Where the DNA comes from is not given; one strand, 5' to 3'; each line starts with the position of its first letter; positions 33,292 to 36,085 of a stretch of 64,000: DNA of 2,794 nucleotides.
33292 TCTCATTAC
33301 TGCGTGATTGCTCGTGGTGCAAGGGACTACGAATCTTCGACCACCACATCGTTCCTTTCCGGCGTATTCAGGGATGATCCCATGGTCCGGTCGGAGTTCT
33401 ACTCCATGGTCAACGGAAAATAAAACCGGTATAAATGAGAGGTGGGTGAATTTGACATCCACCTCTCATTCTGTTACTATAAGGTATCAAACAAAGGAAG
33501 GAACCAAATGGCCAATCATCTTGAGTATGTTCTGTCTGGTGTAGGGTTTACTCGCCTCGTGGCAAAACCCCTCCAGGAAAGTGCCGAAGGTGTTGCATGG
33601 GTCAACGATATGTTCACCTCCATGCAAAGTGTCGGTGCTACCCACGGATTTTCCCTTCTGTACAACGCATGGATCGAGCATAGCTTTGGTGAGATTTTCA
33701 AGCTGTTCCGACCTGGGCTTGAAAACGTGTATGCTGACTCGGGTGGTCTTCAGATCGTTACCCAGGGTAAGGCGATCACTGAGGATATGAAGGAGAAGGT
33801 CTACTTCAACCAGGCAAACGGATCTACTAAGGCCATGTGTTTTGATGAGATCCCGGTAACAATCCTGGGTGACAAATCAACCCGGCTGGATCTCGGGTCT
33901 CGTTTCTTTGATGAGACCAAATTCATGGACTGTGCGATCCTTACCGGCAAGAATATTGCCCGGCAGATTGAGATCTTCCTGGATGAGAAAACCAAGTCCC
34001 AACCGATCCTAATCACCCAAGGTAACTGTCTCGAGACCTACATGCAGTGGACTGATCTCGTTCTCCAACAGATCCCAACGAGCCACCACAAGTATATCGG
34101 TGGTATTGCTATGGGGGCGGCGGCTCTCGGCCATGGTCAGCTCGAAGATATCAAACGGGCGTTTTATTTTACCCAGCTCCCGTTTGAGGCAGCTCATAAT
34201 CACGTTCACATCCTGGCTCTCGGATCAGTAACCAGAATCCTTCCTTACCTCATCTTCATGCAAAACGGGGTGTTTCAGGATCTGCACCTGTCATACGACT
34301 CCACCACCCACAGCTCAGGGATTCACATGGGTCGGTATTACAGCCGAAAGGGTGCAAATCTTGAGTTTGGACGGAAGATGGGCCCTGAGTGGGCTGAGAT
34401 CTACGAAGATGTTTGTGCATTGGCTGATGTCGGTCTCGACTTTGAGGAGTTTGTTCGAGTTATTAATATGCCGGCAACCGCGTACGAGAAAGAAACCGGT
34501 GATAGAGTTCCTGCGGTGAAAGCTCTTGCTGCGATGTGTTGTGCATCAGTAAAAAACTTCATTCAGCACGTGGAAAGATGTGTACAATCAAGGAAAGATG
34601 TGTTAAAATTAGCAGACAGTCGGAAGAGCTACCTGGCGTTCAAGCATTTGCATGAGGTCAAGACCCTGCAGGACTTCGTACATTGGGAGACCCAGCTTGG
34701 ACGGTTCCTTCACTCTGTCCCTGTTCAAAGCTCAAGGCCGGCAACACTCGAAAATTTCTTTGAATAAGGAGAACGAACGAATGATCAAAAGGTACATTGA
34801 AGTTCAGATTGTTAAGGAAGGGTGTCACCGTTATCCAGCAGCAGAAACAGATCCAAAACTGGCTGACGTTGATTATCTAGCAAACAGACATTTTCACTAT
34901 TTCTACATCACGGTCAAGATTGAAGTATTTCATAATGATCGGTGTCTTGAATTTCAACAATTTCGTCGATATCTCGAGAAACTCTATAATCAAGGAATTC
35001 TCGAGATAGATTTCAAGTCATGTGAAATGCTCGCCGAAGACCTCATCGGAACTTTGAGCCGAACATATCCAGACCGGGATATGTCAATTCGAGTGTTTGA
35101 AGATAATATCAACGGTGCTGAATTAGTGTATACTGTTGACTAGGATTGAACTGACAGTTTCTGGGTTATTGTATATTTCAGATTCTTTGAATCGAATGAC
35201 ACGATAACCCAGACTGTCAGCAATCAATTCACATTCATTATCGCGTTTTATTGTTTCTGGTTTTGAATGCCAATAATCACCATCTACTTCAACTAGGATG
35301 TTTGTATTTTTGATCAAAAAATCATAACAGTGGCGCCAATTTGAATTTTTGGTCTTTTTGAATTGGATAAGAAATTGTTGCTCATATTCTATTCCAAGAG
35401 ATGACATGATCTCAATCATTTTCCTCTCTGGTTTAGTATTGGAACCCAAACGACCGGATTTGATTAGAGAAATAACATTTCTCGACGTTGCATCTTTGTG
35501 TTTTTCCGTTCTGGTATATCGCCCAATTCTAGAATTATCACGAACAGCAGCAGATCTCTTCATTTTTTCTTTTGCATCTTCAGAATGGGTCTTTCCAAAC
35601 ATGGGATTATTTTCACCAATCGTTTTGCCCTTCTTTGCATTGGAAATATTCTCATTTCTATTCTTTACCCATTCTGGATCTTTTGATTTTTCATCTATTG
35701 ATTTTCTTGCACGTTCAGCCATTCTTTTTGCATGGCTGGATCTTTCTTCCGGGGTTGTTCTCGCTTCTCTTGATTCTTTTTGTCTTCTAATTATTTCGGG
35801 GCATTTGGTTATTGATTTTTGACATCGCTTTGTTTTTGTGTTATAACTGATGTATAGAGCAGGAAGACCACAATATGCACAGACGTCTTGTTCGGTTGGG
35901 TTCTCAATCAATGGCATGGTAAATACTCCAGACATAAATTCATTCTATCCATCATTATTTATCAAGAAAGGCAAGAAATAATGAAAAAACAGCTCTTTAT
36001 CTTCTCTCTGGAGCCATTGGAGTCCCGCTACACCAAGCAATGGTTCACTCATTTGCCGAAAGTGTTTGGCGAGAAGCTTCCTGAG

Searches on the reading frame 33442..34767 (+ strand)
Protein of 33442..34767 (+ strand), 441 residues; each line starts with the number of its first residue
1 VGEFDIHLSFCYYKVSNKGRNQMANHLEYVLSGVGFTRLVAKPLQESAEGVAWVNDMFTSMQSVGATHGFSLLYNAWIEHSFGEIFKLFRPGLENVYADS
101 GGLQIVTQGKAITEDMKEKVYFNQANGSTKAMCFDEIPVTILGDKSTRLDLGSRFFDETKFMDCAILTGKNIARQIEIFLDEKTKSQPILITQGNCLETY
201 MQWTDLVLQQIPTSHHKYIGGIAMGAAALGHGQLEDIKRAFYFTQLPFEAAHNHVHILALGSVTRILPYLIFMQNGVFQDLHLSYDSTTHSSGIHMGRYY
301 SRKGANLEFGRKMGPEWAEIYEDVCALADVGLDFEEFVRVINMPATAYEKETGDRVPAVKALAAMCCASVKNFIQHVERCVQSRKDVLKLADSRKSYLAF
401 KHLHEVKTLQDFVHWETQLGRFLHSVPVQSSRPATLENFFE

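Call 30: search_protein_families(library=pfam, proteins=[window:33442-34767:+], max_evalue=0.01)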
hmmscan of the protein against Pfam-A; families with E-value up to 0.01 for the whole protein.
window:33442-34767:+ (441 aa): 0 families

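Call 31: search_protein_families(library=phrogs, proteins=[window:33442-34767:+], max_evalue=0.001)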
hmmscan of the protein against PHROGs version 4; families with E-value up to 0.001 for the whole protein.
window:33442-34767:+ (441 aa): 1 family
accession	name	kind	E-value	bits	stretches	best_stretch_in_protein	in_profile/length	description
phrog_10773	-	unknown function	4.5e-89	300.4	1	27-439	3-445/449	-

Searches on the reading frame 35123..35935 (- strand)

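Call 86: search_protein_families(library=pfam, proteins=[window:35123-35935:-], max_evalue=0.01)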
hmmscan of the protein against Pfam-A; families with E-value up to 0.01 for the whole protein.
window:35123-35935:- (270 aa): 4 families
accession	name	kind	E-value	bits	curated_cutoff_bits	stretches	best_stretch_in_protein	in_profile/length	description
PF04480.18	DUF559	-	7.9e-09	35.8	20.6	1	200-264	42-103/109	Protein of unknown function (DUF559)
PF18741.7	MTES_1575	-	9e-08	32.5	38.2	1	205-268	28-95/96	REase_MTES_1575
PF07460.16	NUMOD3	-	3.9e-07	30.3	20.4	1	97-125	12-36/37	NUMOD3 motif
PF03852.21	Vsr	-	0.001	19.3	27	1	146-225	4-70/74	DNA mismatch endonuclease Vsr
